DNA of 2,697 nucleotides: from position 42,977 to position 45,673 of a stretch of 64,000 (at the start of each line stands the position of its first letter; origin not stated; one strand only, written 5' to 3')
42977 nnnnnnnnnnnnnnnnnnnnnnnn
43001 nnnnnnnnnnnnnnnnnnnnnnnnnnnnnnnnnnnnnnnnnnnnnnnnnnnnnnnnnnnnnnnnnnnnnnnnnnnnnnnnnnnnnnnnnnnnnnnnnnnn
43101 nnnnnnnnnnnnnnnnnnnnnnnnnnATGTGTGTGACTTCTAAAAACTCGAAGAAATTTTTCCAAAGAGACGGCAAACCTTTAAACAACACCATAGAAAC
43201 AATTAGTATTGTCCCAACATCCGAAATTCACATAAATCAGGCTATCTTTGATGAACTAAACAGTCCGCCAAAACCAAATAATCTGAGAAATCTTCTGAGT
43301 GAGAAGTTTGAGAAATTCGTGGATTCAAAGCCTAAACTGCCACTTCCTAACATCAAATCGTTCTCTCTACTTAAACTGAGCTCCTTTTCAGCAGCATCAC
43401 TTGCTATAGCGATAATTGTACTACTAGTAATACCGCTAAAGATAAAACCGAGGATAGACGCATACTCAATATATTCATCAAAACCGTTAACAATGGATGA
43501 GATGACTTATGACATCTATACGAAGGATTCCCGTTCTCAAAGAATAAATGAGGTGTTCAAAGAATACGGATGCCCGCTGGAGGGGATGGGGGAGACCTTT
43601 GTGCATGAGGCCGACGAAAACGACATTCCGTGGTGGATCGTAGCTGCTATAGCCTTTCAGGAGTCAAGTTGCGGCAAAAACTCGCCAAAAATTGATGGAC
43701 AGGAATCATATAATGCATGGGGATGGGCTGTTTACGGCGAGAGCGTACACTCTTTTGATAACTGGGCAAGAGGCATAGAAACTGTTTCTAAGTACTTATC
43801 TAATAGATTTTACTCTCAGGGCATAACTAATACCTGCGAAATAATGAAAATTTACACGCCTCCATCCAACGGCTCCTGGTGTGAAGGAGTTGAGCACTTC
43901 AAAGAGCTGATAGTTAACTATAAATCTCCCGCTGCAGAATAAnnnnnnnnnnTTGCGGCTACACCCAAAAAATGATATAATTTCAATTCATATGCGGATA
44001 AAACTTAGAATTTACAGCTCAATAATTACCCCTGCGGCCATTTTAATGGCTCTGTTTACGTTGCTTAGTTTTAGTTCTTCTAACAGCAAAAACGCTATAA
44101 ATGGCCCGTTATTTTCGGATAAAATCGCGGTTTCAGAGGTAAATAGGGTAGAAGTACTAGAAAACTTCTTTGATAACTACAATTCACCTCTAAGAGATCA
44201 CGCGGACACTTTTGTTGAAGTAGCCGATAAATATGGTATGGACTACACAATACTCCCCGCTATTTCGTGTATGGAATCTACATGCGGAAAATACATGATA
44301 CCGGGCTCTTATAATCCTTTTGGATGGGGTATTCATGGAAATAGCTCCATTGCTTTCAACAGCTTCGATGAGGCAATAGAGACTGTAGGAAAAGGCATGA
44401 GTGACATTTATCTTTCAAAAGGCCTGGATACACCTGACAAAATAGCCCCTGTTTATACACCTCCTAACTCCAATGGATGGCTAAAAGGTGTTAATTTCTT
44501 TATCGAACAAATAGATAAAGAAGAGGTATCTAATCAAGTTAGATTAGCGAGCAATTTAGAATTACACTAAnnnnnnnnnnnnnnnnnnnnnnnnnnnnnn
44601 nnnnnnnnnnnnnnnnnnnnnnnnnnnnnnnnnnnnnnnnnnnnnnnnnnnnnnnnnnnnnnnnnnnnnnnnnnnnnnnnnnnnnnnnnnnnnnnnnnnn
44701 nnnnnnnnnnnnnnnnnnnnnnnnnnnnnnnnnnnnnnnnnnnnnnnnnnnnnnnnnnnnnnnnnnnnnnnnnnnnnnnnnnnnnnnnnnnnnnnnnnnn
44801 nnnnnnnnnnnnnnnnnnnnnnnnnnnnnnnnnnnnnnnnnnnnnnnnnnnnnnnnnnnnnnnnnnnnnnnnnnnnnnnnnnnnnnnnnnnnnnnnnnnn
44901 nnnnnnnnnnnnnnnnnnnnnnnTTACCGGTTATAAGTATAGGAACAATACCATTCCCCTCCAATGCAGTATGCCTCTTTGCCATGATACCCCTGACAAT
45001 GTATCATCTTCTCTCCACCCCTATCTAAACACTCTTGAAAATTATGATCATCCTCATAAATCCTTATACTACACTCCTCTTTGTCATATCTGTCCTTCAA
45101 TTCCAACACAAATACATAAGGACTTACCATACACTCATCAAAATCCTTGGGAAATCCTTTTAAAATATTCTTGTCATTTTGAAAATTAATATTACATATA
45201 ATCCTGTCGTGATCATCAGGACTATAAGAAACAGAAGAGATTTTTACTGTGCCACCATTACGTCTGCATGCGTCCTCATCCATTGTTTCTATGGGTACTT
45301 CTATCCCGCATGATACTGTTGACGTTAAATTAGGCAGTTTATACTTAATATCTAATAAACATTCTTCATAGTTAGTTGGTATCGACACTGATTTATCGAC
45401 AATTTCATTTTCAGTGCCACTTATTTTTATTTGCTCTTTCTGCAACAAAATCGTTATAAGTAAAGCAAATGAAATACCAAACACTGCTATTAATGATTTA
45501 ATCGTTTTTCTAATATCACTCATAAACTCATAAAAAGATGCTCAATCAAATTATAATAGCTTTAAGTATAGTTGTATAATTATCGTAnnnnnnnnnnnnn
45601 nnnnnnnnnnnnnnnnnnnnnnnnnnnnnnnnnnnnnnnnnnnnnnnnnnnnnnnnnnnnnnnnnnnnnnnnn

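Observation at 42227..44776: tRNA-Pro overlapped by a serine-recombinase-like C-terminal fragment, and tandem membrane-anchored glucosaminidase-like paralogs boxed between tRNA-Pro and tRNA-Leu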

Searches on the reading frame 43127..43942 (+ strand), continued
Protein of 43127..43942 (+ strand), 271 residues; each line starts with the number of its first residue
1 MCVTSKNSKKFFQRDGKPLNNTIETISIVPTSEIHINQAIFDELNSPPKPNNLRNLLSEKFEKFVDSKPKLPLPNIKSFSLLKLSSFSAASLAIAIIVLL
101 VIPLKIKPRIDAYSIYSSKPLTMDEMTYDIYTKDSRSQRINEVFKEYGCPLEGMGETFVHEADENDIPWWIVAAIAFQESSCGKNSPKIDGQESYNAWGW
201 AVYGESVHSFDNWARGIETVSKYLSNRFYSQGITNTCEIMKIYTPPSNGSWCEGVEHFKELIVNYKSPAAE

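Call 49: search_protein_families(library=pfam, alignment_id=A2, max_evalue=0.01)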
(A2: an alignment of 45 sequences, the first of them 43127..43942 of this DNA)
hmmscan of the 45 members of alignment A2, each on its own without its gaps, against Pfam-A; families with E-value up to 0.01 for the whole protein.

A. member 1, window:43127-43942:+ (271 aa): 1 family
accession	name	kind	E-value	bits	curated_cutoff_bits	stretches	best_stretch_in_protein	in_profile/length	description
PF01832.25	Glucosaminidase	-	0.00065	20.8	30.2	1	156-231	2-87/123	Mannosyl-glycoprotein endo-beta-N-acetylglucosaminidase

B. families by the number of members that match (of 45 scanned): 1 family
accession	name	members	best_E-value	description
PF01832.25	Glucosaminidase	9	2.6e-05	Mannosyl-glycoprotein endo-beta-N-acetylglucosaminidase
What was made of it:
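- On GH73 / Glucosaminidase (PF01832): 9 of 45 family members hit at E<0.01, best 2.6e-5 (call 49).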

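Call 53: predict_structure(alignment_id=A2)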
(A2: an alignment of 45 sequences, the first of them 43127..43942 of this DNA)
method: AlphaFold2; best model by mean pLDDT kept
length: 271 residues; sequences in the alignment: 45
mean_pLDDT: 74.9   pTM: 0.51
mean pLDDT of the five models: 74.9, 73.5, 73.5, 72.9, 72.8
residues with pLDDT >= 90: 102; 70-90: 52; 50-70: 92; < 50: 25
segments of 3 or more residues with pLDDT < 50: 119-123, 125-131, 201-203
pLDDT, mean of each block of 10 residues (from residue 1): 52 74 56 52 55 66 61 63 88 94 73 51 46 84 92 95 97 90 64 67 59 90 95 95 82 95 86 47
secondary structure, 60 per line:
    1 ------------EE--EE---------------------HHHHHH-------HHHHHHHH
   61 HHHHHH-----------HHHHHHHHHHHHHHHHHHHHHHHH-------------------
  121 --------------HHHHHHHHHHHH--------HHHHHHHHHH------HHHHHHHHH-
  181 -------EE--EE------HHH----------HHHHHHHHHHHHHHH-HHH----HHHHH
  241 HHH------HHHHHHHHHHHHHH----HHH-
elements in order: H40-45 H53-66 H78-101 H135-146 H155-164 H171-179 H213-227 H236-243 H250-263
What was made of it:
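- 43127..43942 (+): p1: a membrane-anchored GH73-like peptidoglycan hydrolase. It has an N-terminal cytoplasmic segment, a TM helix at ~aa 79-101, and a catalytic domain at ~aa 130-265 with invariant E179 and Y243. It is a core gene. AF2 pLDDT exceeds 90 in most of the C-domain (call 53).
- On GH73 / Glucosaminidase (PF01832): AF2 model with C-domain pLDDT mostly above 90 (call 53).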

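Call 58: fold_search(model_id=the predicted structure, library=pdb)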
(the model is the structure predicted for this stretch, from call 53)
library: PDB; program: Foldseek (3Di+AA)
matches with E <= 10: 112; with E <= 0.001: 0
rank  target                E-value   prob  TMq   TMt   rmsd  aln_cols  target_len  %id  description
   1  4pi8_A                5.8e-03  1.00  0.38  0.46   3.8       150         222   13  Crystal structure of catalytic mutant E138A of S. Aureus Autolysin E in complex with disaccharide NAG-NAM (released 2015-10-14)
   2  8yxk_A                6.1e-03  1.00  0.39  0.67   5.1       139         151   24  X-ray structure of Clostridioides difficile endolysin Ecd09610 glucosaminidase domain. (released 2024-05-15)
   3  7pj4                  6.8e-03  1.00  0.36  0.35   4.1       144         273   19  Crystal structure of catalytic domain in closed conformation of LytB (E585Q)from Streptococcus pneumoniae (released 2022-09-07)
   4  7pj3                  7.2e-03  1.00  0.37  0.36   4.3       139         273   17  Crystal structure of catalytic domain in open conformation of LytB from Streptococcus pneumoniae (released 2022-09-07)
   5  4pia                  8.9e-03  1.00  0.37  0.43   3.8       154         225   16  Crystal structure of S. Aureus Autolysin E (released 2015-10-14)
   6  4q2w                  8.9e-03  1.00  0.35  0.36   4.7       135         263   19  Crystal Structure of pneumococcal peptidoglycan hydrolase LytB (released 2014-07-16)
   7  4pi7_A                1.2e-02  1.00  0.39  0.46   3.6       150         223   14  Crystal structure of S. Aureus Autolysin E in complex with disaccharide NAM-NAG (released 2015-10-14)
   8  4pi9                  2.0e-02  1.00  0.38  0.46   3.6       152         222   14  Crystal structure of S. Aureus Autolysin E in complex with muropeptide NAM-L-ALA-D-iGLU (released 2015-10-14)
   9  6fxp_B                3.1e-02  1.00  0.32  0.34   6.7       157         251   18  Crystal structure of S. aureus glucosaminidase B (released 2019-03-20)
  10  6u0o_B                4.5e-02  1.00  0.33  0.32   5.0       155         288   16  Crystal structure of a peptidoglycan release complex, SagB-SpdC, in lipidic cubic phase (released 2020-09-23)
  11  6fxp_A                1.3e-01  0.98  0.33  0.35   5.9       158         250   14  Crystal structure of S. aureus glucosaminidase B (released 2019-03-20)
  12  3mgw                  2.5e-01  0.57  0.22  0.31  11.6       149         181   11  Thermodynamics and structure of a salmon cold-active goose-type lysozyme (released 2010-05-05)
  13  7k5c_B                2.8e-01  0.82  0.24  0.27   9.6       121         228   13  Structure of T7 DNA ejectosome periplasmic tunnel (released 2021-07-28)
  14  3gxk_D                2.8e-01  0.66  0.22  0.29   8.6       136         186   11  The crystal structure of g-type lysozyme from Atlantic cod (Gadus morhua L.) in complex with NAG oligomers sheds new l (released 2009-10-20)
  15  5aa3_I                3.2e-01  0.77  0.25  0.17   7.6       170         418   14  Crystal structure of MltF from Pseudomonas aeruginosa in the presence of tetrasaccharide and tetrapeptide (released 2016-10-12)
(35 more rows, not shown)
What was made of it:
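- On GH73 / Glucosaminidase (PF01832): The Foldseek top 11 hits are all GH73, probability 0.98-1.00 (call 58).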

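Call 73: search_dna_similar(query=window:43127-43942:+, collection=phages, mode=protein, max_evalue=0.001, max_rows=10)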
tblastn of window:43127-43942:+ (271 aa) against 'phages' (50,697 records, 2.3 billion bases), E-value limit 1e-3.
No match.
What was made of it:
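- On Phage endolysin / prophage lysis cassette: No tblastn match in the phage collection (call 73).
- No phage matches (call 73). There is no tblastn match in 50,697 phage records (call 73).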

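Call 78: find_encoding_contigs(protein=P0013, flank=10000, max_places=1)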
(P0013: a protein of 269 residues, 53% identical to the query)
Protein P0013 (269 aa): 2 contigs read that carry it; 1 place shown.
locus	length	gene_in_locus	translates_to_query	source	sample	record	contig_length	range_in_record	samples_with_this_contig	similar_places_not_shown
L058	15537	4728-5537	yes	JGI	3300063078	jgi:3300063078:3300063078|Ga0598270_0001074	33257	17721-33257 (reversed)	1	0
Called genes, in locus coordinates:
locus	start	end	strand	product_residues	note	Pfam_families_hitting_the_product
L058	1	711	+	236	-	?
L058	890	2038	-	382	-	PF00078:RVT_1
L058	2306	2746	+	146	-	PF00583:Acetyltransf_1, PF13527:Acetyltransf_9, PF13673:Acetyltransf_10, PF13508:Acetyltransf_7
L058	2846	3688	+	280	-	PF02366:PMT (weak), PF13231:PMT_2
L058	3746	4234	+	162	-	-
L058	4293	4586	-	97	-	-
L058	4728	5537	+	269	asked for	-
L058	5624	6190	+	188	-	-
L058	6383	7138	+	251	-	PF00106:adh_short, PF01370:Epimerase (weak), PF08659:KR, PF13460:NAD_binding_10 (weak), PF13561:adh_short_C2, PF16363:GDP_Man_Dehyd (weak)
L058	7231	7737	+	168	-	-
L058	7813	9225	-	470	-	-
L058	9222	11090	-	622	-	-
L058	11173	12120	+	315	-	-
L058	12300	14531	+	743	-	-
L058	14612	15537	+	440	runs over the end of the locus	PF00275:EPSP_synthase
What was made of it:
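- Tried and rejected: L058 has a reverse transcriptase directly downstream of tRNA-Pro (call 78).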

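Call 79: find_encoding_contigs(protein=P0012, flank=10000, max_places=1)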
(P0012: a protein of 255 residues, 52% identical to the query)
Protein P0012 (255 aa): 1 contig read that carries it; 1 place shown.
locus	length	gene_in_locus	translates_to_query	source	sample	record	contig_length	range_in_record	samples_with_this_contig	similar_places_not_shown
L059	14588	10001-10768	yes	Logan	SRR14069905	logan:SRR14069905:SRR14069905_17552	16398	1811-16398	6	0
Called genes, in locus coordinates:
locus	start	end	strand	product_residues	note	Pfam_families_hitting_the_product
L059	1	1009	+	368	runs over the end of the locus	-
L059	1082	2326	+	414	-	PF01555:N6_N4_Mtase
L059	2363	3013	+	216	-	PF12705:PDDEXK_1 (weak)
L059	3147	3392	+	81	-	-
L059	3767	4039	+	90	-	PF14213:DUF4325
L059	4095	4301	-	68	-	-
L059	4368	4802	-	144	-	-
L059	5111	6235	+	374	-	-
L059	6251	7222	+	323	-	-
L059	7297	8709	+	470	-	PF00709:Adenylsucc_synt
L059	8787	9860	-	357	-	PF09594:GT87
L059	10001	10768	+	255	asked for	-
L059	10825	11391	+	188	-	-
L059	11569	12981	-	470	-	PF00890:FAD_binding_2 (faint), PF01134:GIDA (faint), PF03486:HI0933_like (faint), PF07992:Pyr_redox_2 (faint), PF13738:Pyr_redox_3 (faint), PF21688:FAD-depend_C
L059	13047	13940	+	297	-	PF05697:Trigger_N, PF05698:Trigger_C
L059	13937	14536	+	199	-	PF00574:CLP_protease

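Call 84: search_protein_families(library=pfam, proteins=[L004:4285-5322:+, L010:370-1998:-, L012:152-940:+, L019:3265-3987:-, L022:2578-3168:+, L026:5847-7190:-, L027:1793-3031:+, L028:4697-6076:+, L030:2154-2861:+, L040:6652-7410:+], max_evalue=0.001)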
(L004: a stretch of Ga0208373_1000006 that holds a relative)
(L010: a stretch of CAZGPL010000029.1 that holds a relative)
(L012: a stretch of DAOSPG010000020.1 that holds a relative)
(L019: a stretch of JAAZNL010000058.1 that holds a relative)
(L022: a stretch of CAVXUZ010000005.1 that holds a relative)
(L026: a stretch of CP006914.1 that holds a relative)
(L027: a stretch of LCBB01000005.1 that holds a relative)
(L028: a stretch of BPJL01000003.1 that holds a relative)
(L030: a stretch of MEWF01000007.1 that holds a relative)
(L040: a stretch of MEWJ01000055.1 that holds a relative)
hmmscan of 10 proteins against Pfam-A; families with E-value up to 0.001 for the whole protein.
L004:4285-5322:+ (345 aa): 1 family
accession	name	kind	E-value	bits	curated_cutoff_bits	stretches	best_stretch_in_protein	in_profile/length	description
PF00579.31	tRNA-synt_1b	-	2.9e-58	198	21.1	1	5-295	6-291/292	tRNA synthetases class I (W and Y)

L010:370-1998:- (542 aa): 0 families

L012:152-940:+ (262 aa): 2 families
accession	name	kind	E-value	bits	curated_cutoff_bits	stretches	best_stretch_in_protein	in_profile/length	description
PF20143.4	NAD_kinase_C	-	1.7e-06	28.2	23.7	1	131-238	14-120/126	ATP-NAD kinase C-terminal domain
PF01513.26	NAD_kinase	-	4.7e-06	27.4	25.5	1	15-89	56-128/130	ATP-NAD kinase N-terminal domain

L019:3265-3987:- (240 aa): 0 families

L022:2578-3168:+ (196 aa): 0 families

L026:5847-7190:- (447 aa): 2 families
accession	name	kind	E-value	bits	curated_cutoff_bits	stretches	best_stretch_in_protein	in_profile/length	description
PF04055.27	Radical_SAM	-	1e-17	65.3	29.5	1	109-273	2-164/166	Radical SAM superfamily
PF13353.11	Fer4_12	-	3e-07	31.2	22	1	111-209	12-108/137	4Fe-4S single cluster domain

L027:1793-3031:+ (412 aa): 1 family
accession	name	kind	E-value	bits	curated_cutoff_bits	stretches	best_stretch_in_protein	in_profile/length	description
PF06114.19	Peptidase_M78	-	6.6e-09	36.1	22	1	279-375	29-119/123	IrrE N-terminal-like domain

L028:4697-6076:+ (459 aa): 0 families

L030:2154-2861:+ (235 aa): 0 families

L040:6652-7410:+ (252 aa): 0 families
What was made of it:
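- Tried and rejected: The first ORFs downstream of tRNA-Pro in ten relatives include housekeeping genes (TrpRS, NAD kinase) as well as an M78 peptidase (call 84).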

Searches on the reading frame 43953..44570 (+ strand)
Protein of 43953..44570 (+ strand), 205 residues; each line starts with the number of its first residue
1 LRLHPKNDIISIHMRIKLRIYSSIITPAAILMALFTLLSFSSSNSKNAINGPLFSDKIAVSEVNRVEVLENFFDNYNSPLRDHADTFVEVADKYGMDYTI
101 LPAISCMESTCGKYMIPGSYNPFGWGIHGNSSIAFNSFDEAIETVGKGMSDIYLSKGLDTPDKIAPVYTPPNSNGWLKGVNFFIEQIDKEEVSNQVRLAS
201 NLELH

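Call 3: search_protein_families(library=pfam, proteins=[window:43953-44570:+], max_evalue=1)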
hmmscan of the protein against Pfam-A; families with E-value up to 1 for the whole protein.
window:43953-44570:+ (205 aa): 3 families
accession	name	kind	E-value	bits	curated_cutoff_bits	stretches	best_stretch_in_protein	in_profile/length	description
PF01832.25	Glucosaminidase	-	0.0066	17.6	30.2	1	85-145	2-75/123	Mannosyl-glycoprotein endo-beta-N-acetylglucosaminidase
PF13406.11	SLT_2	-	0.018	14.7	24.3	1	80-115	70-105/292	Transglycosylase SLT domain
PF21324.2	SHPRH_helical-2nd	-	0.25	11.6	27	1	37-78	139-181/222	E3 ubiquitin-protein ligase SHPRH, second helical domain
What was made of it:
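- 43953..44570 (+): p2: a paralog of p1, with an N-terminal signal-anchor at aa ~20-43 and a GH73-like domain carrying the catalytic-motif Glu (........). It is a core gene. PF01832 E 6.6e-3 (call 3).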

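Call 5: search_protein_families(library=phrogs, proteins=[window:43953-44570:+], max_evalue=1)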
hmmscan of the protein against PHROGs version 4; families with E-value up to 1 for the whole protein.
window:43953-44570:+ (205 aa): 3 families
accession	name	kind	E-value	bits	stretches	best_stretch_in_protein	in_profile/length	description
phrog_25820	-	lysis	0.002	18.6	1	78-194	138-257/265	endolysin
phrog_512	-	unknown function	0.11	13.1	1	100-134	155-188/199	-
phrog_16302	-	unknown function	0.16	13.1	1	83-108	27-52/55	-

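Call 6: search_protein_families(library=ncbifam, proteins=[window:43953-44570:+], max_evalue=1)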
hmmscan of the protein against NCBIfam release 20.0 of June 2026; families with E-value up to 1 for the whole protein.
window:43953-44570:+ (205 aa): 3 families
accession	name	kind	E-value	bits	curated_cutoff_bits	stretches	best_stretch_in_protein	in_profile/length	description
NF052335.1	PdgHdaseHSB129560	equivalog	0.0013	18.1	500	1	76-160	59-148/330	peptidoglycan hydrolase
TIGR02283.1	MltB_2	subfamily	0.018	14.3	248.45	1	77-116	68-107/300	lytic murein transglycosylase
NF006030.0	PRK08170.1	equivalog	0.24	10.1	593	1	124-188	89-152/434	acetyl-CoA C-acetyltransferase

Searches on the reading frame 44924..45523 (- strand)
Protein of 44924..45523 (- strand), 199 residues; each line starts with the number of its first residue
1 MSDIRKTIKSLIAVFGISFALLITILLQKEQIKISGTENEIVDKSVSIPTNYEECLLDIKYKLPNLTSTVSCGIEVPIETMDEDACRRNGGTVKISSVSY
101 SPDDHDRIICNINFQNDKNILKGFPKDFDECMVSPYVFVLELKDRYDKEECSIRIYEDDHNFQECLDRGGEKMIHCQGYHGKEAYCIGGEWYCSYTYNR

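Call 3: search_protein_families(library=pfam, proteins=[window:44924-45523:-], max_evalue=1)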
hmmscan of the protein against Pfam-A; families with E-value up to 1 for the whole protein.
window:44924-45523:- (199 aa): 0 families

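Call 5: search_protein_families(library=phrogs, proteins=[window:44924-45523:-], max_evalue=1)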
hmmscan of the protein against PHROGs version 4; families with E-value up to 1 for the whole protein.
window:44924-45523:- (199 aa): 1 family
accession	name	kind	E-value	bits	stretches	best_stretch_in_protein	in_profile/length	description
phrog_37725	-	unknown function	0.11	13.8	1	107-164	13-71/106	-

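Call 6: search_protein_families(library=ncbifam, proteins=[window:44924-45523:-], max_evalue=1)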
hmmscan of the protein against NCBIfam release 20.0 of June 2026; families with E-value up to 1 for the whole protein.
window:44924-45523:- (199 aa): 1 family
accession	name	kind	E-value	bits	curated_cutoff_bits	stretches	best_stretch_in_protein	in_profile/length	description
NF033720.0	DbpB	equivalog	0.11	12.3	250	1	19-67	113-161/182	decorin-binding protein DbpB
